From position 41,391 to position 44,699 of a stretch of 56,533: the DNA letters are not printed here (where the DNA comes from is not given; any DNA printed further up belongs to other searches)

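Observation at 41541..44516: Tandem MurE-MurE fusion in the core dcw cluster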

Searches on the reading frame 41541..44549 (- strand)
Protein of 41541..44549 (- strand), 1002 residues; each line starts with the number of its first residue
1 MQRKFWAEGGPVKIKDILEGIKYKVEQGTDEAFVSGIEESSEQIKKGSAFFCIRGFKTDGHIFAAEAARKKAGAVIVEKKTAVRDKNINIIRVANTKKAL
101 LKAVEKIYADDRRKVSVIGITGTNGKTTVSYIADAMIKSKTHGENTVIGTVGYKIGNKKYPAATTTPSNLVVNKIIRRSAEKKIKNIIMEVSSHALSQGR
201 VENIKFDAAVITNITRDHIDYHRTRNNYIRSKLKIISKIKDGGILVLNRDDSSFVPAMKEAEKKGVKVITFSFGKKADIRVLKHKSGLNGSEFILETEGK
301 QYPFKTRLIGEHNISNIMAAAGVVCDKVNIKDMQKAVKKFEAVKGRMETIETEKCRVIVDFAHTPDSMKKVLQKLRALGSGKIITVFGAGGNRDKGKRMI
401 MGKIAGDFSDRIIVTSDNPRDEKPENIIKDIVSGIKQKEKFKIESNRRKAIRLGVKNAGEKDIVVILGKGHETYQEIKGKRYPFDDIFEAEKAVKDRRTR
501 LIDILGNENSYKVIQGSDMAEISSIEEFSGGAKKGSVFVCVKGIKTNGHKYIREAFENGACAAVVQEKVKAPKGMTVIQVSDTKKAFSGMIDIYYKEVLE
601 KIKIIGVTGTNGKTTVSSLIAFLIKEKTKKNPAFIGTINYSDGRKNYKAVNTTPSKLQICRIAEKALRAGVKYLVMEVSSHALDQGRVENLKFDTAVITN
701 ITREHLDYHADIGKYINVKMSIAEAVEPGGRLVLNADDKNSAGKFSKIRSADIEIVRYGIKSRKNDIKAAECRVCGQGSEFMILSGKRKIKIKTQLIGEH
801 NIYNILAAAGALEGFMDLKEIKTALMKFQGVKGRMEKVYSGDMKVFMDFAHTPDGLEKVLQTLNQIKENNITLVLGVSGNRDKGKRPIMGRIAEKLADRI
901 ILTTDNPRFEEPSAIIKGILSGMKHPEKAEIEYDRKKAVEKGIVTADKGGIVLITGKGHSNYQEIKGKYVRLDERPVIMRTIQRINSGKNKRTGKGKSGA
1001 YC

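Call 3: search_protein_families(library=pfam, proteins=[window:41541-44549:-])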
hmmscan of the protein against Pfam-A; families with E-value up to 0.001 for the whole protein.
window:41541-44549:- (1002 aa): 3 families
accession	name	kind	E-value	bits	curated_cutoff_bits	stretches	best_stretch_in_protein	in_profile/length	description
PF08245.18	Mur_ligase_M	-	4.6e-108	360.1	24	2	120-323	1-199/200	Mur ligase middle domain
PF02875.26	Mur_ligase_C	-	3.5e-63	212.6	28.4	2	345-470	1-127/127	Mur ligase, glutamate ligase domain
PF01225.30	Mur_ligase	-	2.5e-11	44.2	21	1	36-94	4-74/95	Mur ligase family, catalytic domain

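Call 4: search_protein_families(library=ncbifam, proteins=[window:41541-44549:-])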
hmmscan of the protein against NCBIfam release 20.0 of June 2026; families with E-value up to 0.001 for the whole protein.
window:41541-44549:- (1002 aa): 28 families (the best 25 are shown)
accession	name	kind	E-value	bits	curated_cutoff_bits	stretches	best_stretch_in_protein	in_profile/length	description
NF001126.0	PRK00139.1-4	equivalog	7.6e-296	981.2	373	2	13-496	2-484/486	UDP-N-acetylmuramoyl-L-alanyl-D-glutamate--2,6-diaminopimelate ligase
NF008896.0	PRK11929.1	equivalog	3.4e-277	922.1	1023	2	34-588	29-592/965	bifunctional UDP-N-acetylmuramoyl-L-alanyl-D-glutamate--2,6-diaminopimelate ligase MurE/UDP-N-acetylmuramoyl-tripeptide--D-alanyl-D-alanine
TIGR01085.1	murE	subfamily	1.4e-276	917.8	257.3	2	34-493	4-470/472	UDP-N-acetylmuramyl-tripeptide synthetase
NF001124.0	PRK00139.1-2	equivalog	2.3e-254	844.7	476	2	26-498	20-496/500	UDP-N-acetylmuramoyl-L-alanyl-D-glutamate--2,6-diaminopimelate ligase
NF001123.0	PRK00139.1-1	equivalog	1.6e-225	749.4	586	2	30-494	16-489/493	UDP-N-acetylmuramoyl-L-alanyl-D-glutamate--2,6-diaminopimelate ligase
NF010628.0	PRK14022.1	equivalog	8.6e-169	562.3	536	2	518-970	31-468/483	UDP-N-acetylmuramoyl-L-alanyl-D-glutamate--L-lysine ligase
NF001130.0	PRK00139.2-4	equivalog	4.5e-125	418.3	715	2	27-487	24-503/516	UDP-N-acetylmuramoyl-L-alanyl-D-glutamate--2,6-diaminopimelate ligase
NF001129.0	PRK00139.2-3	equivalog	1.2e-98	330.9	762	2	29-485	37-505/517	UDP-N-acetylmuramoyl-L-alanyl-D-glutamate--2,6-diaminopimelate ligase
NF001127.0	PRK00139.2-1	equivalog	8.7e-82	275.5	997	3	32-495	29-512/520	UDP-N-acetylmuramoyl-L-alanyl-D-glutamate--2,6-diaminopimelate ligase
TIGR01143.1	murF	subfamily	4e-80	269.8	288.6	2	41-466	3-403/418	UDP-N-acetylmuramoyl-tripeptide--D-alanyl-D-alanine ligase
TIGR02068.2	cya_phycin_syn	equivalog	2.4e-74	250.8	850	2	590-957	466-849/862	cyanophycin synthetase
NF001131.0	PRK00139.2-5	equivalog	6.2e-70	236.4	1000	2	574-968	81-468/483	UDP-N-acetylmuramoyl-L-alanyl-D-glutamate--2,6-diaminopimelate ligase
NF053645.1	pMurC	equivalog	2.3e-69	234.4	560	4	779-906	298-427/492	pseudomurein biosynthesis peptide ligase pMurC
TIGR01082.1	murC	equivalog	5.3e-64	216.9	335.1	3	670-912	148-389/449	UDP-N-acetylmuramate--L-alanine ligase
NF010623.0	PRK14016.1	subfamily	2.5e-62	211.2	877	2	592-956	469-850/871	cyanophycin synthetase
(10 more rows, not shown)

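Call 6: find_homologous_proteins(query=window:41541-44549:-, region=1-1002)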
Query window:41541-44549:-, residues 1-1002 (1002 aa): 2982 proteins with E <= 0.001 among 8000 candidates; the best 120 are listed.
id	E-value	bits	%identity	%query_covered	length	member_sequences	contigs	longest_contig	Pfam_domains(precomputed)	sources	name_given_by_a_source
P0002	0.0e+0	2145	100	99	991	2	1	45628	PF02875.27,PF08245.19,PF01225.31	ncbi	ncbi:MAG: UDP-N-acetylmuramoyl-L-alanyl-D-glutamate--2,6-diaminopimelate ligase [Candidatus Goldiiba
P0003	3.2e-294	997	45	96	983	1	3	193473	PF02875.27,PF08245.19,PF01225.31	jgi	jgi:UDP-N-acetylmuramyl-tripeptide synthetase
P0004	3.2e-282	957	48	97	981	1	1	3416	PF02875.27,PF08245.19,PF01225.31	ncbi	-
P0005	2.1e-267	908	45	97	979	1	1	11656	PF02875.27,PF08245.19,PF01225.31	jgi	jgi:UDP-N-acetylmuramoyl-L-alanyl-D-glutamate--2,6-diaminopimelate ligase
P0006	3.9e-267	907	45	97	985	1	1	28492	PF02875.27,PF08245.19,PF01225.31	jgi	jgi:UDP-N-acetylmuramoyl-L-alanyl-D-glutamate--2,6-diaminopimelate ligase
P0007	6.1e-265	900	46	94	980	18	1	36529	PF02875.27,PF08245.19,PF01225.31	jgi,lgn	jgi:UDP-N-acetylmuramoyl-L-alanyl-D-glutamate--2,6-diaminopimelate ligase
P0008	6.7e-265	900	44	97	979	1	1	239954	PF02875.27,PF08245.19,PF01225.31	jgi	jgi:UDP-N-acetylmuramyl-tripeptide synthetase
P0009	4.3e-259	881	45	97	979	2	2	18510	PF02875.27,PF08245.19,PF01225.31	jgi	jgi:UDP-N-acetylmuramyl-tripeptide synthetase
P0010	1.2e-187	644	48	67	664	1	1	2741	PF02875.27,PF08245.19,PF01225.31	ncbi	-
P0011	7.7e-170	585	45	64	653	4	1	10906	PF02875.27,PF08245.19,PF01225.31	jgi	jgi:UDP-N-acetylmuramoyl-L-alanyl-D-glutamate--2,6-diaminopimelate ligase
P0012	1.1e-146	509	29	86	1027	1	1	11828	PF02875.27,PF08245.19,PF01225.31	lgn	-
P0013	4.0e-134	467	28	85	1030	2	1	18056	PF02875.27,PF08245.19,PF01225.31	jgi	-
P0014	2.0e-133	465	29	84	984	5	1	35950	PF02875.27,PF08245.19,PF01225.31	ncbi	-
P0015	2.1e-132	461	29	86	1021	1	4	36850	PF02875.27,PF08245.19,PF01225.31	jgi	-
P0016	3.2e-132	461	27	83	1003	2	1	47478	PF02875.27,PF08245.19,PF01225.31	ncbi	-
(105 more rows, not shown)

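Call 9: find_encoding_contigs(protein=P0008, flank=10000, max_places=3)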
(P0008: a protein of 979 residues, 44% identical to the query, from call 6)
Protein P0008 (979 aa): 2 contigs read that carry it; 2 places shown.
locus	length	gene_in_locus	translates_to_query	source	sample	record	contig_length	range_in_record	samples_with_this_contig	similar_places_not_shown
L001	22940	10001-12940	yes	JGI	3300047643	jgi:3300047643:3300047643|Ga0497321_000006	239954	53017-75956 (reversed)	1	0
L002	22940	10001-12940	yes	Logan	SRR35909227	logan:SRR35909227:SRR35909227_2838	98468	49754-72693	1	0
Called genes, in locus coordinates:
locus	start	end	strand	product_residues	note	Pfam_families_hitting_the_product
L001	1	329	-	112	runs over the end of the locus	PF07561:DUF1540 (weak)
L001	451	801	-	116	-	PF07561:DUF1540 (faint)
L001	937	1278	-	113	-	PF07561:DUF1540 (weak)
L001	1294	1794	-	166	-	-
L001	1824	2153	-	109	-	PF07561:DUF1540 (weak)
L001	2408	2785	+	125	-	PF00072:Response_reg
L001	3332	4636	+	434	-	PF03958:Secretin_N, PF00263:Secretin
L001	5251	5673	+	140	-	PF02381:MraZ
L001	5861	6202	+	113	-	PF01740:STAS, PF13466:STAS_2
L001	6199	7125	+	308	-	PF01795:Methyltransf_5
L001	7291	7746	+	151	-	-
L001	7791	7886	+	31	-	-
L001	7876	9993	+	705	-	PF03717:PBP_dimer, PF00905:Transpeptidase, PF03793:PASTA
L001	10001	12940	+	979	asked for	PF01225:Mur_ligase (weak), PF08245:Mur_ligase_M, PF02875:Mur_ligase_C, PF01225:Mur_ligase, PF08245:Mur_ligase_M, PF02875:Mur_ligase_C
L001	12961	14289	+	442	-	PF08245:Mur_ligase_M, PF02875:Mur_ligase_C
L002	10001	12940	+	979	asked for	PF01225:Mur_ligase (weak), PF08245:Mur_ligase_M, PF02875:Mur_ligase_C, PF01225:Mur_ligase, PF08245:Mur_ligase_M, PF02875:Mur_ligase_C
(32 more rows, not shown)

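Call 10: find_encoding_contigs(protein=P0003, flank=10000, max_places=3)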
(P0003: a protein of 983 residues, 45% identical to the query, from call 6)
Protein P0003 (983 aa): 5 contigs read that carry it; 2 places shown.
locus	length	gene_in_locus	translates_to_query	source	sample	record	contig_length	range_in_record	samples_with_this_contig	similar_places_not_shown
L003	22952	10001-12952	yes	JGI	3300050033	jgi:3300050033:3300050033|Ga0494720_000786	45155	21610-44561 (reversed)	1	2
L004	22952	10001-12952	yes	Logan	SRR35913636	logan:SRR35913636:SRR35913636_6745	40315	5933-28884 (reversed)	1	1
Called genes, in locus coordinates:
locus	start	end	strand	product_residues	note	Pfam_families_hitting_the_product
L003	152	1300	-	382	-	PF01266:DAO (faint), PF01494:FAD_binding_3, PF01946:Thi4 (faint), PF05834:Lycopene_cycl (weak), PF07992:Pyr_redox_2 (faint), PF13450:NAD_binding_8 (faint), PF13738:Pyr_redox_3 (weak)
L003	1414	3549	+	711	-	PF16586:DUF5060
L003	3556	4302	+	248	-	PF00588:SpoU_methylase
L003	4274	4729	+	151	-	-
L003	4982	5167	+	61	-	-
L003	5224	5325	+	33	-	-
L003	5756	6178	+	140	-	PF02381:MraZ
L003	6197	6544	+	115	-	PF01740:STAS, PF13466:STAS_2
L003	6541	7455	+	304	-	PF01795:Methyltransf_5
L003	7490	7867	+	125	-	-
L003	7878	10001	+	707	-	PF03717:PBP_dimer, PF00905:Transpeptidase, PF03793:PASTA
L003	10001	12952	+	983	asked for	PF01225:Mur_ligase, PF08245:Mur_ligase_M, PF02875:Mur_ligase_C, PF01225:Mur_ligase (weak), PF08245:Mur_ligase_M, PF02875:Mur_ligase_C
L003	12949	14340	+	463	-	PF01225:Mur_ligase, PF08245:Mur_ligase_M, PF02875:Mur_ligase_C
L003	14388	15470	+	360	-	PF00953:Glycos_transf_4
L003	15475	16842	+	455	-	PF21799:MurD-like_N, PF08245:Mur_ligase_M, PF02875:Mur_ligase_C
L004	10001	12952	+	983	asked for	PF01225:Mur_ligase, PF08245:Mur_ligase_M, PF02875:Mur_ligase_C, PF01225:Mur_ligase (weak), PF08245:Mur_ligase_M, PF02875:Mur_ligase_C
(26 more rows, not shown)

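Call 32: find_related_loci(query=A1, collection=genome_contigs, flank=3000)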
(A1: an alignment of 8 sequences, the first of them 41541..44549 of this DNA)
Query A1 (1002 aa) in genome_contigs; peptide patterns used: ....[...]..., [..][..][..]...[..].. (x = any residue, [..] = any of these).
598 stretches matched a pattern (row limit reached: there are more); 558 encode a relative of the query (tblastn E <= 1e-3); the best 80 are kept; 80 distinct loci.
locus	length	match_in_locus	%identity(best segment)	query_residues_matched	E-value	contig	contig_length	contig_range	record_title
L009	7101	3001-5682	30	9-975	9e-108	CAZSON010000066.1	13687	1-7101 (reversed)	MAG TPA_asm: uncultured Desulfobacter sp. isolate binchicken_co275_82 genome assembly, contig: NODE_6530_length_13687_co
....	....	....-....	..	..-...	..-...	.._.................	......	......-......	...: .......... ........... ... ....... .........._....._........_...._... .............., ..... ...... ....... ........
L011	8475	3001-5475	33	12-988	2e-100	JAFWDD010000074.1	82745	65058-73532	MAG: Bacillota bacterium isolate RGIG5631 Sheep_Duodenum-3__c598943, whole genome shotgun sequence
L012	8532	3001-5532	33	12-985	8e-115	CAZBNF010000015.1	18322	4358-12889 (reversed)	MAG TPA_asm: uncultured Planctomycetia bacterium isolate SRP178699_co1_432 genome assembly, contig: NODE_3750_length_183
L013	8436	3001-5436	30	34-975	2e-97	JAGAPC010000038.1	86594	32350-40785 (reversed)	MAG: Clostridia bacterium isolate RGIG8645 Water_deer_Cecum.Co__c1052129, whole genome shotgun sequence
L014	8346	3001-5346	31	12-985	1e-96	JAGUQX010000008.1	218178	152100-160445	MAG: Oscillospiraceae bacterium isolate AC_RUM01 c_000000194245, whole genome shotgun sequence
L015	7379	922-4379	38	6-985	1e-94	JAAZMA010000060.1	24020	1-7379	MAG: Tissierellia bacterium isolate AS23ysBPME_29 80887_AS23, whole genome shotgun sequence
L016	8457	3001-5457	31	34-984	2e-93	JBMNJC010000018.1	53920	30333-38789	MAG: Caldicoprobacterales bacterium isolate SBF912LR0HQ0092 contig_52116, whole genome shotgun sequence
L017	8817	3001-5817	29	7-975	3e-102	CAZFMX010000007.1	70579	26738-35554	MAG TPA_asm: uncultured Desulfobacteraceae bacterium isolate binchicken_co178_257 genome assembly, contig: NODE_723_leng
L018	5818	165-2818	39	28-974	2e-91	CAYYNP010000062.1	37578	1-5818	MAG TPA_asm: uncultured Planctomycetaceae bacterium isolate SRP077602_co5_509 genome assembly, contig: NODE_5317_length_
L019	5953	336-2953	38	11-974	2e-91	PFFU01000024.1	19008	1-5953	MAG: Candidatus Aquicultor secundus isolate CG17_big_fil_post_rev_8_21_14_2_50_50_24 CG17_8_21_14_2.50_scaffold_1740_c,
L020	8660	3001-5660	35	12-975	2e-91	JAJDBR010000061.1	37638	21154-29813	MAG: Nitrospirales bacterium isolate OFTM42 OFTM42_60, whole genome shotgun sequence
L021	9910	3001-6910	37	12-987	1e-90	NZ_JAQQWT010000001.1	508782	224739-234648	Halalkalibacter alkalisediminis strain DSM 21670 scaffold1, whole genome shotgun sequence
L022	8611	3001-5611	38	9-975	3e-90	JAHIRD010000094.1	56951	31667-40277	MAG: Proteobacteria bacterium isolate MM_PC_MetaG.mb.113 MM_PC_MetaG.mb.113_k141_932295, whole genome shotgun sequence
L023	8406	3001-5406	29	34-963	2e-89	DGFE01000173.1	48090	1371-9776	MAG TPA_asm: Competibacteraceae bacterium UBA3908 UBA3908_contig_7739, whole genome shotgun sequence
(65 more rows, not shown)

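Call 41: search_protein_representatives(protein=window:41541-44549:-)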
Query: 1002 residues. Proteins with E-value up to 0.001 (for the whole library): 52680; up to 1e-10: 25239; up to 1e-30: 11133. The best 150 are listed.
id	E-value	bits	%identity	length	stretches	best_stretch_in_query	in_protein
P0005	6.6e-268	908.1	46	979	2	13-498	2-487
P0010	3.8e-188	644.1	49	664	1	329-984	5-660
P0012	3.3e-147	508.6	34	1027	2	160-877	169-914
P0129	2.4e-133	462.7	50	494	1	20-497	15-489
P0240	9.3e-127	441.0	46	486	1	27-497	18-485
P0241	1.5e-125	437.0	33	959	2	522-993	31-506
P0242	2.2e-123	429.8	37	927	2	13-626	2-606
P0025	1.6e-118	413.7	38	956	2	499-982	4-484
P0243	2.3e-115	403.2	33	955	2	14-625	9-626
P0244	2.4e-114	399.9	35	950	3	531-974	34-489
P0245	3.5e-113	396.0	33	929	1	14-851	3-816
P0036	4.0e-112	392.5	35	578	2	506-994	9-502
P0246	2.5e-110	386.6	40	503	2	147-500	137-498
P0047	1.6e-109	383.9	33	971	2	13-625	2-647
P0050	6.8e-109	381.9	32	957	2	13-627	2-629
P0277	4.3e-98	346.1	30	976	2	29-492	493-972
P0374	2.6e-90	320.4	31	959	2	28-635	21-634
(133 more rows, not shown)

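Call 42: predict_structure(alignment_id=A1)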
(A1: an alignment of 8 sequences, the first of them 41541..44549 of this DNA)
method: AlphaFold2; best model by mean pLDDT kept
length: 1002 residues; sequences in the alignment: 8
mean_pLDDT: 82.6   pTM: 0.55
mean pLDDT of the five models: 82.6, 79.5, 78.9, 78.8, 78.3
residues with pLDDT >= 90: 285; 70-90: 588; 50-70: 104; < 50: 25
segments of 3 or more residues with pLDDT < 50: 1-9, 989-1002
pLDDT, mean of each block of 10 residues (from residue 1): 35 87 91 87 84 74 87 89 80 91 88 93 85 94 89 81 80 92 93 87 93 68 79 92 91 87 92 90 83 90 88 90 92 93 69 77 76 78 86 76 90 82 80 83 83 84 83 67 78 77 72 86 87 88 68 91 88 88 86 87 90 87 90 79 65 79 86 90 78 90 67 84 86 87 61 84 85 83 88 86 92 88 85 76 85 83 88 84 80 93 76 87 90 88 89 77 56 77 71 36 29
secondary structure, 60 per line:
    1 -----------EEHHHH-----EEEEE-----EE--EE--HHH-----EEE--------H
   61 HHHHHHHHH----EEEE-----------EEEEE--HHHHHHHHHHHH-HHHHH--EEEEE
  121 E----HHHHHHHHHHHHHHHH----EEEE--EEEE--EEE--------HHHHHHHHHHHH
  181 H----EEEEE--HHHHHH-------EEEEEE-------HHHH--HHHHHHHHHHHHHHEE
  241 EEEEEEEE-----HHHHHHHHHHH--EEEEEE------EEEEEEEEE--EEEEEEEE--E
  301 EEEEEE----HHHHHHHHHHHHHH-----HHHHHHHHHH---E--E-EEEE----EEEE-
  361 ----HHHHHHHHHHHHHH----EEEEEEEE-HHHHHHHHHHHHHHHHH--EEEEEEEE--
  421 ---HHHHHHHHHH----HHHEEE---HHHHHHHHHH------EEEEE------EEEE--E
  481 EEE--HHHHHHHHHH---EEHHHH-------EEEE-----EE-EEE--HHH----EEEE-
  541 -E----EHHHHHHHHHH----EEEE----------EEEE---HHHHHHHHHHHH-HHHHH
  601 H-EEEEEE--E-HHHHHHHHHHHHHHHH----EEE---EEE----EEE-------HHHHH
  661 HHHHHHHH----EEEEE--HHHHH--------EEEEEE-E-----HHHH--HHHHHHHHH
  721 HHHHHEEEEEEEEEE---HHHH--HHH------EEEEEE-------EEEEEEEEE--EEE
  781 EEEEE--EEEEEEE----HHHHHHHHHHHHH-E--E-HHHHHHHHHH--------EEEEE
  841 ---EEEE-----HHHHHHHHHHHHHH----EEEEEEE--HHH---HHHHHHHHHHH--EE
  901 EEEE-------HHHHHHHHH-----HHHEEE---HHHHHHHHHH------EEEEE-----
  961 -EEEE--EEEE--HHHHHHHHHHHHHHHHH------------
elements in order (helices of 4 or more, strands of 3 or more residues): H14-17 E23-27 E49-51 H60-69 E74-77 E89-93 H96-107 H109-113 E116-121 H126-141 E146-149 E152-155 E158-160 H169-181 E186-190 H193-198 E206-211 H219-222 H225-238 E239-248 H254-264 E267-272 E279-287 E290-297 E300-306 H311-324 H330-339 E348-351 E356-359 H365-378 E383-390 H392-408 E411-418 H424-433 E441-443 H447-456 E463-467 E474-477 E480-483 H486-495 H501-504 E512-515 E524-526 E536-539 H548-557 E562-565 E576-579 H583-594 H596-601 E603-608 H613-628 E633-635 E639-641 E646-648 H656-668 E673-677 H680-684 E693-698 H706-709 H712-725 E726-735 H739-742 E754-759 E767-775 E778-785 E788-794 H799-811 H818-827 E836-840 E844-847 H853-866 E871-877 H886-896 E899-904 H912-920 E929-931 H935-944 E951-955 E962-965 E968-971 H974-990
